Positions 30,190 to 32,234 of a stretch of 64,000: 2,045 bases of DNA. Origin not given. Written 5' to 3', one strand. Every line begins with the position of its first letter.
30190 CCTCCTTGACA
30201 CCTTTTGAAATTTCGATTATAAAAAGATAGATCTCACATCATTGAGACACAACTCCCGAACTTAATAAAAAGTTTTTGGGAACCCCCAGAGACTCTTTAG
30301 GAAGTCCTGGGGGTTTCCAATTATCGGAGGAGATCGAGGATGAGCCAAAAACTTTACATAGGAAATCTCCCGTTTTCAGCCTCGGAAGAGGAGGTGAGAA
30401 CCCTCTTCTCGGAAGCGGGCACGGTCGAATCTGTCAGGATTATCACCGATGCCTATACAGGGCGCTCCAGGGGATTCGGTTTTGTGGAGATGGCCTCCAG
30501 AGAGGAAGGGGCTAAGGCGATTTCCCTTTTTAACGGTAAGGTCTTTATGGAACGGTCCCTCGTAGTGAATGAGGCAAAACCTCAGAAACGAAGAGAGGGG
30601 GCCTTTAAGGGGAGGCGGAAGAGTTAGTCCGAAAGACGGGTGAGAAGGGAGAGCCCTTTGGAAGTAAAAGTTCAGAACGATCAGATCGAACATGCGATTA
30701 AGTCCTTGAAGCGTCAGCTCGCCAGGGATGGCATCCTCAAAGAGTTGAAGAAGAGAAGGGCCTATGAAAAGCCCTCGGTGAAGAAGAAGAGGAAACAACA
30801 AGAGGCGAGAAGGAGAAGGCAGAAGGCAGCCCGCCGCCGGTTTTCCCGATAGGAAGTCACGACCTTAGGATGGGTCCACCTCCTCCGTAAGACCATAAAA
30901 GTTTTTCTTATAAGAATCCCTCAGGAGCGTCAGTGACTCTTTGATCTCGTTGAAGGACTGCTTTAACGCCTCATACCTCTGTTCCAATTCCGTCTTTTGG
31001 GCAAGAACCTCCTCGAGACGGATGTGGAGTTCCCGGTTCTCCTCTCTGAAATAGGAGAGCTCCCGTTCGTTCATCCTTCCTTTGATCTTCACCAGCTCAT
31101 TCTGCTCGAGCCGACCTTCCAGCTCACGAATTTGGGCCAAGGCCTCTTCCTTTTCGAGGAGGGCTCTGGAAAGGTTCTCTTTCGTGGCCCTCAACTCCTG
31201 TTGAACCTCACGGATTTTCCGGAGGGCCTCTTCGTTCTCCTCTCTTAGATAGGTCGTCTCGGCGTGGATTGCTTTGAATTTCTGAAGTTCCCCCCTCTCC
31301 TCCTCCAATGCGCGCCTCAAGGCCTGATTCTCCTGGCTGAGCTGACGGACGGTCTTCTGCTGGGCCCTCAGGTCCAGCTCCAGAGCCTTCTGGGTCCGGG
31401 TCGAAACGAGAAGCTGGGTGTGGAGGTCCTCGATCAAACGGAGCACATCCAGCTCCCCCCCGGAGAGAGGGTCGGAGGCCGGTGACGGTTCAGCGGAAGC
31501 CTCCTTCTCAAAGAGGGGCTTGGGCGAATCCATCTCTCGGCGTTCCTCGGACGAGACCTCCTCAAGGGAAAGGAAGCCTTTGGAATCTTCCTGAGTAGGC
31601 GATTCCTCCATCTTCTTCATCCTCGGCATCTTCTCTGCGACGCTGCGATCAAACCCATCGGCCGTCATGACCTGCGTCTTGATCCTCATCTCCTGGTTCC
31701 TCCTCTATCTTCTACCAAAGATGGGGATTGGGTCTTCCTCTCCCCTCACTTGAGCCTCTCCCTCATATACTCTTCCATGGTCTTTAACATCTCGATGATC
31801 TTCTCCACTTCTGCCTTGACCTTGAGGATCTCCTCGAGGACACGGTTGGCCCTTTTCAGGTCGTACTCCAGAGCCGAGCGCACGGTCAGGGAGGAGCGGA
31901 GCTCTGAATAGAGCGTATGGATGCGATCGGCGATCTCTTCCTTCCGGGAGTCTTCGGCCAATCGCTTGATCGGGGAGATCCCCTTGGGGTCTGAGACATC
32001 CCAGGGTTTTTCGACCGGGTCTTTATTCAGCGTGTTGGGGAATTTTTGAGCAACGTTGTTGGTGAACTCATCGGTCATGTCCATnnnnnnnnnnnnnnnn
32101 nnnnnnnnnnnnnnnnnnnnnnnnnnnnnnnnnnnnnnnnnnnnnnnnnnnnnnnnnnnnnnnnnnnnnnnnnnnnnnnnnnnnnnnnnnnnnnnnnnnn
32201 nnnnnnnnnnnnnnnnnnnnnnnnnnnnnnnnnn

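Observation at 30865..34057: Tight five-gene operon RHH-HEAT-ParA(HTH)-coiled-coil-coiled-coil: a candidate uncharacterised ParA-driven positioning system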

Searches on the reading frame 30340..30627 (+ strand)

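Call 94: search_protein_families(library=pfam, proteins=[window:30340-30627:+], max_evalue=0.000001)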
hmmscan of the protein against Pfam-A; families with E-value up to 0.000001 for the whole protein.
window:30340-30627:+ (95 aa): 1 family
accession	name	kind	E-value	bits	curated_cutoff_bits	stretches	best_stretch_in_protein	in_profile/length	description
PF00076.28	RRM_1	-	3.2e-22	78.6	20.7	1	5-74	1-69/70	RNA recognition motif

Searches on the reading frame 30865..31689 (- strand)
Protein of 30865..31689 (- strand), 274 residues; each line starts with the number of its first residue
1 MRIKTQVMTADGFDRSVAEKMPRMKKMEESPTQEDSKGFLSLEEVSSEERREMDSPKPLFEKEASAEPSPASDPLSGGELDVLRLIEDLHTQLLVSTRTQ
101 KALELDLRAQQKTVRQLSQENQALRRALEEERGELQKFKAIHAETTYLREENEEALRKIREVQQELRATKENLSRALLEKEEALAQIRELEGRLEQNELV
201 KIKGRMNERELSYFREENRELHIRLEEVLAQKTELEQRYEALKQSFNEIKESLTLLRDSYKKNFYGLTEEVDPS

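Call 3: search_protein_families(library=pfam, proteins=[window:30865-31689:-], max_evalue=0.1)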
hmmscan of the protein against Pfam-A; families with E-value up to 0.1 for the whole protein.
window:30865-31689:- (274 aa): 1 family
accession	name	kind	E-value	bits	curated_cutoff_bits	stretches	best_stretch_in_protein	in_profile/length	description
PF22216.1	Sas-6_C_CC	-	0.052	14.2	27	1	89-130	15-56/57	Spindle assembly abnormal protein 6 homolog, C-terminal coiled coil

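Call 4: search_protein_families(library=ncbifam, proteins=[window:30865-31689:-], max_evalue=0.1)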
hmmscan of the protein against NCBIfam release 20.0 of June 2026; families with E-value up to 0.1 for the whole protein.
window:30865-31689:- (274 aa): 7 families
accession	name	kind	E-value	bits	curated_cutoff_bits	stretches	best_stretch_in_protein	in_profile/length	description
TIGR02168.1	SMC_prok_B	equivalog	6e-05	21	567.35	1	97-259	329-939/1181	chromosome segregation protein SMC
NF041034.1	Rad50_Sulf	equivalog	0.00063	17.7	1000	1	99-266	480-646/872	DNA double-strand break repair ATPase Rad50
NF045487.1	ASRP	equivalog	0.00069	18.3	300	1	109-262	314-478/593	archaea-specific SMC-related protein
TIGR02169.1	SMC_prok_A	equivalog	0.00088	17.1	729.4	1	97-257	315-476/1165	chromosome segregation protein SMC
NF045780.1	TrlF_fam_ATP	equivalog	0.011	14.4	350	1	86-258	458-631/944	TrlF family AAA-like ATPase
TIGR04211.1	SH3_and_anchor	equivalog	0.013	15.1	65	1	87-175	69-157/198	TIGR04211 family SH3 domain-containing protein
NF002572.0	PRK02224.1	equivalog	0.03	12.6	1087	1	85-259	259-434/888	DNA double-strand break repair ATPase Rad50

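Call 69: find_homologous_proteins(query=window:30865-31689:-, max_evalue=0.001)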
Query window:30865-31689:- (274 aa): 369 proteins with E <= 0.001 among 4331 candidates; the best 120 are listed.
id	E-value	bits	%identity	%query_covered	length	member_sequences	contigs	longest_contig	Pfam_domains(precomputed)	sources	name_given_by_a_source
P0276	1.1e-159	548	100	100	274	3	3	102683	-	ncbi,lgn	-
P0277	1.1e-99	351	69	98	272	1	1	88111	-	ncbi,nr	ncbi:MAG: hypothetical protein N3G78_07880 [Desulfobacterota bacterium]|nr:hypothetical protein [The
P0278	6.7e-90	319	63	98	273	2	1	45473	-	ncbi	-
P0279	2.6e-89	317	63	98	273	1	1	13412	-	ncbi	-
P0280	6.4e-89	316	60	98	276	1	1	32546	-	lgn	-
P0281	1.4e-87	312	63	98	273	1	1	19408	-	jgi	jgi:chromosome segregation ATPase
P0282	4.1e-87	310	60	99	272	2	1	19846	-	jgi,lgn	jgi:chromosome segregation ATPase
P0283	1.3e-86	308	61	99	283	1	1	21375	-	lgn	-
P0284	1.9e-86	308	61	99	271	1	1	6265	-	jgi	jgi:chromosome segregation ATPase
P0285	1.5e-85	305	62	98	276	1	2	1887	-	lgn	-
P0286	1.6e-85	305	61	98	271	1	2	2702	-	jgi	-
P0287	2.2e-85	304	62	97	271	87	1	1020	-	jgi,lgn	jgi:DNA repair exonuclease SbcCD ATPase subunit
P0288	7.5e-85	303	62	98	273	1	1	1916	-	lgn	-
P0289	1.5e-84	302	61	99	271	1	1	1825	-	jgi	jgi:DNA repair exonuclease SbcCD ATPase subunit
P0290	1.6e-84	302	58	99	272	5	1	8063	-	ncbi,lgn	-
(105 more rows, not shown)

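Call 77: search_protein_families(library=phrogs, proteins=[window:30865-31689:-], max_evalue=0.01)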
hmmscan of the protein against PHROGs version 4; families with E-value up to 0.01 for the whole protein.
window:30865-31689:- (274 aa): 0 families

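Call 89: predict_structure(alignment_id=A2)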
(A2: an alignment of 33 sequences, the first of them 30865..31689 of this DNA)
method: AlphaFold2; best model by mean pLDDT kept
length: 274 residues; sequences in the alignment: 33
mean_pLDDT: 78.7   pTM: 0.34
mean pLDDT of the five models: 78.7, 78.3, 78.2, 77.6, 77.6
residues with pLDDT >= 90: 174; 70-90: 14; 50-70: 22; < 50: 64
segments of 3 or more residues with pLDDT < 50: 1-3, 23-73, 271-274
pLDDT, mean of each block of 10 residues (from residue 1): 48 53 42 29 31 33 37 56 92 95 96 97 98 98 98 98 98 98 98 97 96 96 97 97 96 92 68 47
secondary structure, 60 per line:
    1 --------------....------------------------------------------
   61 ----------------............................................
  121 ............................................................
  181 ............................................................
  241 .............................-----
elements in order: H15-18 H77-269
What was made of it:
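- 30865..31689 (-): cc274, 274 aa. PomX-like scaffold and ATPase-activating protein: N-terminal peptide (residues 9-26, 31612-31665), disordered acidic linker (residues 23-73) and a single long helix (residues 77-269, 30883-31461). AF2 architecture: call 89.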

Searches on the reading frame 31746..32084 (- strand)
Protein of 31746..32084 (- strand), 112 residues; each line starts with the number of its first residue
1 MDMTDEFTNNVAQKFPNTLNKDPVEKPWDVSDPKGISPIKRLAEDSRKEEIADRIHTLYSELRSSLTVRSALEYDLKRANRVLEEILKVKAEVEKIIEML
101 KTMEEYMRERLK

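Call 3: search_protein_families(library=pfam, proteins=[window:31746-32084:-], max_evalue=0.1)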
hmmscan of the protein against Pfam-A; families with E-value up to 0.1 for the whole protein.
window:31746-32084:- (112 aa): 4 families
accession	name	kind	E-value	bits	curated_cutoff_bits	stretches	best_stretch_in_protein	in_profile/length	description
PF05859.17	Mis12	-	0.0082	16.3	25.7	1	44-98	109-164/231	Mis12 protein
PF14988.11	DUF4515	-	0.0098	16.3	24.5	1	46-105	36-95/206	Domain of unknown function (DUF4515)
PF00482.28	T2SSF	-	0.04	14.3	25.2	1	39-111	19-92/125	Type II secretion system (T2SS), protein F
PF09288.16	UBA_3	-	0.067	13.4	20.4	0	66-88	33-55/55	Fungal ubiquitin-associated domain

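Call 4: search_protein_families(library=ncbifam, proteins=[window:31746-32084:-], max_evalue=0.1)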
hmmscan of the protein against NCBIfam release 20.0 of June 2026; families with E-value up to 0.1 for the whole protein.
window:31746-32084:- (112 aa): 0 families

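Call 77: search_protein_families(library=phrogs, proteins=[window:31746-32084:-], max_evalue=0.01)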
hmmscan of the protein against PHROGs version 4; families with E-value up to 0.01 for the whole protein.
window:31746-32084:- (112 aa): 0 families
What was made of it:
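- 31746..32084 (-): cc112, 110-112 aa. A short PomX-like paralogue: an invariant N-terminal peptide M[ST]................PWDV, a variable linker and a conserved C-terminal helix. The probable start is ATG 32078. No family in Pfam, NCBIfam or PHROGs (calls 3, 4, 77).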

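Call 99: find_homologous_proteins(query=window:31746-32084:-, max_evalue=0.01)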
Query window:31746-32084:- (112 aa): 456 proteins with E <= 0.01 among 460 candidates; the best 120 are listed.
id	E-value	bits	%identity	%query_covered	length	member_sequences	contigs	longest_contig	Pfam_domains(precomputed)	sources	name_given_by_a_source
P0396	8.9e-63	227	100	98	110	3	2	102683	-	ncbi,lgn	-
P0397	2.1e-56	206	89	98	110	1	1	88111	-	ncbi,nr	ncbi:MAG: hypothetical protein N3G78_07885 [Desulfobacterota bacterium]|nr:hypothetical protein [The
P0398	3.3e-54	199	85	98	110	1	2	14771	-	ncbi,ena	-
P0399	4.4e-53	195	84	98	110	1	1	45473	-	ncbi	-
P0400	6.3e-53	195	84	100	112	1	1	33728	-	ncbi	-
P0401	2.6e-52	193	84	98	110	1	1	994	-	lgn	-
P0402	7.8e-52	191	81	98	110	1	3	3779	-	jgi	-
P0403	1.1e-51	191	80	100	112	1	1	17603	-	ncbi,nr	ncbi:MAG: hypothetical protein QME90_03830 [Thermodesulfobacteriota bacterium]|nr:hypothetical prote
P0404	1.9e-51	190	81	98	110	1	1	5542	-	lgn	-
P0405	3.0e-51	190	83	98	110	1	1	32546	-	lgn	-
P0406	3.6e-51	189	80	98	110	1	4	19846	-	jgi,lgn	jgi:hypothetical protein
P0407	5.1e-51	189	83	98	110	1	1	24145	-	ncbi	-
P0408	1.2e-50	188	80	98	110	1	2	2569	-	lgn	-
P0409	1.4e-50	187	79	98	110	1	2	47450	-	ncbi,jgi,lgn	jgi:hypothetical protein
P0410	1.5e-50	187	79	100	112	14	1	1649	-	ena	-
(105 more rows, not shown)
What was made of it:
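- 31746..32084 (-): There are 456 homologues, nearly all unnamed or 'hypothetical' (a few are labelled FlaC by JGI), at 69-100% identity among the 120 listed (call 99).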
